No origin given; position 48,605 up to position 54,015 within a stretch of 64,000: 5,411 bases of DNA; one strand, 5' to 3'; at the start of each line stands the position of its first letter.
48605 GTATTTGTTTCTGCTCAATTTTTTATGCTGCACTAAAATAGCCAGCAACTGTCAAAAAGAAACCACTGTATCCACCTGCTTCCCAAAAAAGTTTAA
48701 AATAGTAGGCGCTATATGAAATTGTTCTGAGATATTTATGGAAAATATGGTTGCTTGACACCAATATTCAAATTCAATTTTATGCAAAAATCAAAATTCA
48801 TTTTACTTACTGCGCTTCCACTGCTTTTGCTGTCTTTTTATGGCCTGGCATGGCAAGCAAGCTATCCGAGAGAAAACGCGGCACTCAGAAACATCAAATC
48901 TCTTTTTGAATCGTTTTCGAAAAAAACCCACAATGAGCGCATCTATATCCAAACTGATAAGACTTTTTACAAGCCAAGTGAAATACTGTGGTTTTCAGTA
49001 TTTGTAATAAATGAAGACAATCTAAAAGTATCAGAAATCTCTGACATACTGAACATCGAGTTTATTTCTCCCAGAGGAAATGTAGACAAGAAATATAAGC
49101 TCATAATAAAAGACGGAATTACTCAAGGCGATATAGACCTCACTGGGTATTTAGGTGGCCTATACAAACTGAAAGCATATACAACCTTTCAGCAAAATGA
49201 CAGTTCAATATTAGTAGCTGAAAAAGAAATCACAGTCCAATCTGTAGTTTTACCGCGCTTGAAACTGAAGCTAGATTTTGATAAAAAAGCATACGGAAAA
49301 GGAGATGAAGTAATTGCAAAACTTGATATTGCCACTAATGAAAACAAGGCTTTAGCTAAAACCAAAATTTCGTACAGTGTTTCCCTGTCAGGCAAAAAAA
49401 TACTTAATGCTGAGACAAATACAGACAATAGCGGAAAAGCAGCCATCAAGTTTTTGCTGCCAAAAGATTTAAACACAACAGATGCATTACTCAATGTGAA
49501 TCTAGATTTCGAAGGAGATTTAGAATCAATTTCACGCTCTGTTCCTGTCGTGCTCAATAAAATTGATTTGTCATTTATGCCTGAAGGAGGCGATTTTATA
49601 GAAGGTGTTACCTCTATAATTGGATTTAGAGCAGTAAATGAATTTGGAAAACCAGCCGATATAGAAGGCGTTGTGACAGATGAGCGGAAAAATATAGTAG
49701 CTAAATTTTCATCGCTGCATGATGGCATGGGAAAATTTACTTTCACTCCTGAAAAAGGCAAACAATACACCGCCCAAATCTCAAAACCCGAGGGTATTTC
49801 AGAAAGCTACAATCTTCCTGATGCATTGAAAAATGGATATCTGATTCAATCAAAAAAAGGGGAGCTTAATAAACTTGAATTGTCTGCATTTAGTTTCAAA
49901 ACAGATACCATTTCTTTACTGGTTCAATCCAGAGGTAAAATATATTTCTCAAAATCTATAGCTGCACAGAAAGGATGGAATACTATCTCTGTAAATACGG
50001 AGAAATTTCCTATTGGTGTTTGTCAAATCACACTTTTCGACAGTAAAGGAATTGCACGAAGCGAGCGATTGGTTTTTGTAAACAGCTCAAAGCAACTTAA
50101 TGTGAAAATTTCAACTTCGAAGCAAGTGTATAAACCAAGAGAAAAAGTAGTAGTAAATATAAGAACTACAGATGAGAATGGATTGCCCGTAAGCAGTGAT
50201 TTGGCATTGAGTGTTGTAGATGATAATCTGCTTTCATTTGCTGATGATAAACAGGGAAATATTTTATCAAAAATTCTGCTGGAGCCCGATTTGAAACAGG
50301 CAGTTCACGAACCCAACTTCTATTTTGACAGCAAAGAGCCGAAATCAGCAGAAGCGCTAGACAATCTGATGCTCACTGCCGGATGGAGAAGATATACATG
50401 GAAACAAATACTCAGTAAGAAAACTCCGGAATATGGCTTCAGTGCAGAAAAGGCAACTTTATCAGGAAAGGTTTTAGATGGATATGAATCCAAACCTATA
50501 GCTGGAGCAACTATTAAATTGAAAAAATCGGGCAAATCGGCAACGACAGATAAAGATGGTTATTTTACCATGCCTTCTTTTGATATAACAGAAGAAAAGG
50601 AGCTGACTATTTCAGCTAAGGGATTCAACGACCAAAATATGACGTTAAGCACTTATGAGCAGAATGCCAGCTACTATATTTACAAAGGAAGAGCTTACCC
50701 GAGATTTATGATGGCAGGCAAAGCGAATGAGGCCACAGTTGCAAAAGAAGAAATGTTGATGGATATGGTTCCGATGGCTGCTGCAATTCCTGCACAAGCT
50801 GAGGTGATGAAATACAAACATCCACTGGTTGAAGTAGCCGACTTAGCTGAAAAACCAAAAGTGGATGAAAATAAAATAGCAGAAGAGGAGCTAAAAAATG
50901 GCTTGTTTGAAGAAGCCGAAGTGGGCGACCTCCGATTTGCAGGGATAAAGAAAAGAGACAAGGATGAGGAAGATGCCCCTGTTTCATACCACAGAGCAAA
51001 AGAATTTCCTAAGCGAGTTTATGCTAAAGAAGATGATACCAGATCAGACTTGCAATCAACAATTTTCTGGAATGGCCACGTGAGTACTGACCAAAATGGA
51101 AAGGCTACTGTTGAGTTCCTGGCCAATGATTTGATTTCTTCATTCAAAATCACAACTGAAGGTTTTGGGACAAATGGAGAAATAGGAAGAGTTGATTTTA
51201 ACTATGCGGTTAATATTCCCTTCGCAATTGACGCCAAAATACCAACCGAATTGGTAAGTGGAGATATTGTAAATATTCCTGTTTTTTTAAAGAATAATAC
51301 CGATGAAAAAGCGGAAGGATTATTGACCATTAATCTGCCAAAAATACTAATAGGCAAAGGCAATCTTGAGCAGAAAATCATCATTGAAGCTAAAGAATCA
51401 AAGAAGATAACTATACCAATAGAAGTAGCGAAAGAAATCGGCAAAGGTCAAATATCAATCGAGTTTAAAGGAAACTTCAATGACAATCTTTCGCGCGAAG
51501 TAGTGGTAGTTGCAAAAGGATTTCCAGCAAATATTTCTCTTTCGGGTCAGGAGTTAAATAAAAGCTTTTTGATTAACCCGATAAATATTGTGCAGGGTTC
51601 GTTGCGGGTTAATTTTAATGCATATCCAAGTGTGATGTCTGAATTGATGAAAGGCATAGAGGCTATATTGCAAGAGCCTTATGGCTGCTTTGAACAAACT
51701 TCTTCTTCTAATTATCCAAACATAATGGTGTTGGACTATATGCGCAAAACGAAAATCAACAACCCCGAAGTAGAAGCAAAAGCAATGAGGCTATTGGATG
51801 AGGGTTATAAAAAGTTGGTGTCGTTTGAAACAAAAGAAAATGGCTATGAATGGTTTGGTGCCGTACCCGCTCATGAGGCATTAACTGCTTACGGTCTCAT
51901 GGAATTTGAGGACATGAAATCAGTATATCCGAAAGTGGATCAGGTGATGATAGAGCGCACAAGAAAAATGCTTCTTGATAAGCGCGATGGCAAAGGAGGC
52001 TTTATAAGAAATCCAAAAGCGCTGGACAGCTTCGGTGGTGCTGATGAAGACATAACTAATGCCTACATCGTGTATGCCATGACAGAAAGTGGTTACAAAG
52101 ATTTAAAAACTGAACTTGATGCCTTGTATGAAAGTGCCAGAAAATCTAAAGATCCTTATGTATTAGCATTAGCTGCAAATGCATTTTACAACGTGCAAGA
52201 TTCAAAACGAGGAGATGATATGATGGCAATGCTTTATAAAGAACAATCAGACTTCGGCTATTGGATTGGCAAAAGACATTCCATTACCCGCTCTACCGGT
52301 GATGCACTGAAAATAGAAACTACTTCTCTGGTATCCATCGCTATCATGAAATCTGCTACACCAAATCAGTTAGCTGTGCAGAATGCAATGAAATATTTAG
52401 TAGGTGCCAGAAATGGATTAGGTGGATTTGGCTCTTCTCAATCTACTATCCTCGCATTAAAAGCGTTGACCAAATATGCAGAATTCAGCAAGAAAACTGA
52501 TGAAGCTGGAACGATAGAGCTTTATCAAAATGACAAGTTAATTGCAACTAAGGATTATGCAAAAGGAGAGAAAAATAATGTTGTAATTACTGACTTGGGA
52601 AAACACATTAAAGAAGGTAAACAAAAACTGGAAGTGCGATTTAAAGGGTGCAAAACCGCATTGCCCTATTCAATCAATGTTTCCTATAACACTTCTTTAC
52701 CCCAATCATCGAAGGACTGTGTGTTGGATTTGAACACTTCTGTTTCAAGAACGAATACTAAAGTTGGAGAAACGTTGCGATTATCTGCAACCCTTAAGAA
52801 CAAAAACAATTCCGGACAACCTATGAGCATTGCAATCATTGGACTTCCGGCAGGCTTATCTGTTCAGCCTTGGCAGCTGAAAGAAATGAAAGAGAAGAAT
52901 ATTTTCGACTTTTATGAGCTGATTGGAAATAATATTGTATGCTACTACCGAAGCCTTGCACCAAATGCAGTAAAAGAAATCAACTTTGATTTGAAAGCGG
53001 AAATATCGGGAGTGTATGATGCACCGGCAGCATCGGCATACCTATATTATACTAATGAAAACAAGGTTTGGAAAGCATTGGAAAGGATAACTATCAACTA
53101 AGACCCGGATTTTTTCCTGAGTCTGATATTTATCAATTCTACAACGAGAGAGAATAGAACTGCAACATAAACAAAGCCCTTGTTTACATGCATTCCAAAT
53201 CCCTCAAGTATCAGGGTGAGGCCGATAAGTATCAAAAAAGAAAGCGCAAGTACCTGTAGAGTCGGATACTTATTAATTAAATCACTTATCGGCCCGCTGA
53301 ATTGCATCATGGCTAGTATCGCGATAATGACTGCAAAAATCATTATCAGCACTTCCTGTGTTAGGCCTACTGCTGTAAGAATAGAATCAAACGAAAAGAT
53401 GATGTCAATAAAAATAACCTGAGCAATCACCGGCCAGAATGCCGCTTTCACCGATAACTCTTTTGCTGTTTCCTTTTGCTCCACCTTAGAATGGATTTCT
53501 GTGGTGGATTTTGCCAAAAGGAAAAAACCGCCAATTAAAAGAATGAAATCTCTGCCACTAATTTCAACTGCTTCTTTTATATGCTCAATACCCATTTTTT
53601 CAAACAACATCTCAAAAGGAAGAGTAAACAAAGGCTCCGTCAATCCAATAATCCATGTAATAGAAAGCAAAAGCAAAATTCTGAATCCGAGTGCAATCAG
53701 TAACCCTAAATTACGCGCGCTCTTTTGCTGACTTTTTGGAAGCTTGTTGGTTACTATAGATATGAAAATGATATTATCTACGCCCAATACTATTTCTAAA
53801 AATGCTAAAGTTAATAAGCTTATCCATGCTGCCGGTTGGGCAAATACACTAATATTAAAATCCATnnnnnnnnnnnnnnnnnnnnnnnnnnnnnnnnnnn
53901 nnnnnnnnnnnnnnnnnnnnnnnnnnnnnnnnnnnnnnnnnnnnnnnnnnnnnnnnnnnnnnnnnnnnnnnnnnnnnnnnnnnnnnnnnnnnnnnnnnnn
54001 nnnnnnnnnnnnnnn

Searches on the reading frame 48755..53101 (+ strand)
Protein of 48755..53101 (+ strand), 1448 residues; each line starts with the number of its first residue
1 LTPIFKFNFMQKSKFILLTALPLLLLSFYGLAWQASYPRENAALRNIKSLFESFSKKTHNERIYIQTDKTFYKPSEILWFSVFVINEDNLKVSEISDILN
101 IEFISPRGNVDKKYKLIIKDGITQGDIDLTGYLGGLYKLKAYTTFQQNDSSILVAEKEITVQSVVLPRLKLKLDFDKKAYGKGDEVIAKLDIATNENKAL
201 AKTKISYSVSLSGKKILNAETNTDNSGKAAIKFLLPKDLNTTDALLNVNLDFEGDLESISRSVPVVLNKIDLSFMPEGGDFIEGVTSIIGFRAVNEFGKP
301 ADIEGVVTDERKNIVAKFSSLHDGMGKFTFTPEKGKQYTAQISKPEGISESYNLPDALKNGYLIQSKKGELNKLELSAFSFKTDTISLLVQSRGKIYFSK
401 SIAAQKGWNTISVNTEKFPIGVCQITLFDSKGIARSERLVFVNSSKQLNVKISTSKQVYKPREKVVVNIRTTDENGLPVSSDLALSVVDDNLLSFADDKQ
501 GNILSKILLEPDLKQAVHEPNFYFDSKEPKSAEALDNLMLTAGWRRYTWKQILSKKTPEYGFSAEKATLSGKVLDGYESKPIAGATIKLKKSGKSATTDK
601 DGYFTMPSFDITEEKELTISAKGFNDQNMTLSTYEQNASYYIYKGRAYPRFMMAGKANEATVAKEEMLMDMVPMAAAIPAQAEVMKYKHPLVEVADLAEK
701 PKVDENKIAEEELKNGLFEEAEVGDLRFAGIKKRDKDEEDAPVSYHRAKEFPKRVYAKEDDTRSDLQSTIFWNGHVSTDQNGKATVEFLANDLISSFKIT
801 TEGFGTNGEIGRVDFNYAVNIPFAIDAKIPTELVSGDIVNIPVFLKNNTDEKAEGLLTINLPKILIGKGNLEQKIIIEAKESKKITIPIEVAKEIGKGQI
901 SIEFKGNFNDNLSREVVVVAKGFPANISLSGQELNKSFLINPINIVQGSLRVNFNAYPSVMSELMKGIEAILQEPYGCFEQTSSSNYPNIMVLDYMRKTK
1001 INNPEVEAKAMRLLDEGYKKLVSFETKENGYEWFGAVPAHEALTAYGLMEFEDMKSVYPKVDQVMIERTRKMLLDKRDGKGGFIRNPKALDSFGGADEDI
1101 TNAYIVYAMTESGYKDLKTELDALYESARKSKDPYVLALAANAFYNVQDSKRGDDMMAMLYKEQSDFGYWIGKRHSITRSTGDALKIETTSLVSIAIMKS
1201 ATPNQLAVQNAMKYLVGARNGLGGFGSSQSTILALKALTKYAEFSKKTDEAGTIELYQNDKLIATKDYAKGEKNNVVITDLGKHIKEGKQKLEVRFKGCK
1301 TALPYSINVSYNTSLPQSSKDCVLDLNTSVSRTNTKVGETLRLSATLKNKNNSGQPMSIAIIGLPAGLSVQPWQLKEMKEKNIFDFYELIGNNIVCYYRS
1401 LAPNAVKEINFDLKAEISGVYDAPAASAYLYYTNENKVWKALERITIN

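Call 73: search_protein_families(library=pfam, proteins=[window:48755-53101:+], max_evalue=0.00001)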
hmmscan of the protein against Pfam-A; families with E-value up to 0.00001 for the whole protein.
window:48755-53101:+ (1448 aa): 7 families
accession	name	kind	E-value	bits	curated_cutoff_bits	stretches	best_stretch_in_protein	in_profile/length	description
PF07678.20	TED_complement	-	1.8e-32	113.1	22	1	959-1241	6-312/312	A-macroglobulin TED domain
PF13620.12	CarboxypepD_reg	-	6.3e-11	42.9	32.3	1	568-629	1-64/82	Carboxypeptidase regulatory-like domain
PF13715.12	CarbopepD_reg_2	-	5.1e-10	39.7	32.2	1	569-637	1-68/88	CarboxypepD_reg-like domain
PF01835.25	MG2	-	1.7e-09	38.4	32.8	0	62-141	1-80/96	MG2 domain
PF00207.28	A2M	-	1.5e-08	34.8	21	1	769-855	1-88/92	Alpha-2-macroglobulin family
PF07703.20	A2M_BRD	-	3.8e-07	31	22.7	0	383-493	31-138/140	Alpha-2-macroglobulin bait region domain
PF20598.4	DUF6795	-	9.4e-06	26.3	27.4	0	577-644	7-79/103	Domain of unknown function (DUF6795)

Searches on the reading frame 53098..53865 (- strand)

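Call 36: search_protein_families(library=pfam, proteins=[window:53098-53865:-], max_evalue=0.05)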
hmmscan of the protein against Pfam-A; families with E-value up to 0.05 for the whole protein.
window:53098-53865:- (255 aa): 1 family
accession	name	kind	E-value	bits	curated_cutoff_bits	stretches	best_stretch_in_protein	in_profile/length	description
PF03741.22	TerC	-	2.1e-49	168.1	27.8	1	19-221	2-177/178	Integral membrane protein TerC family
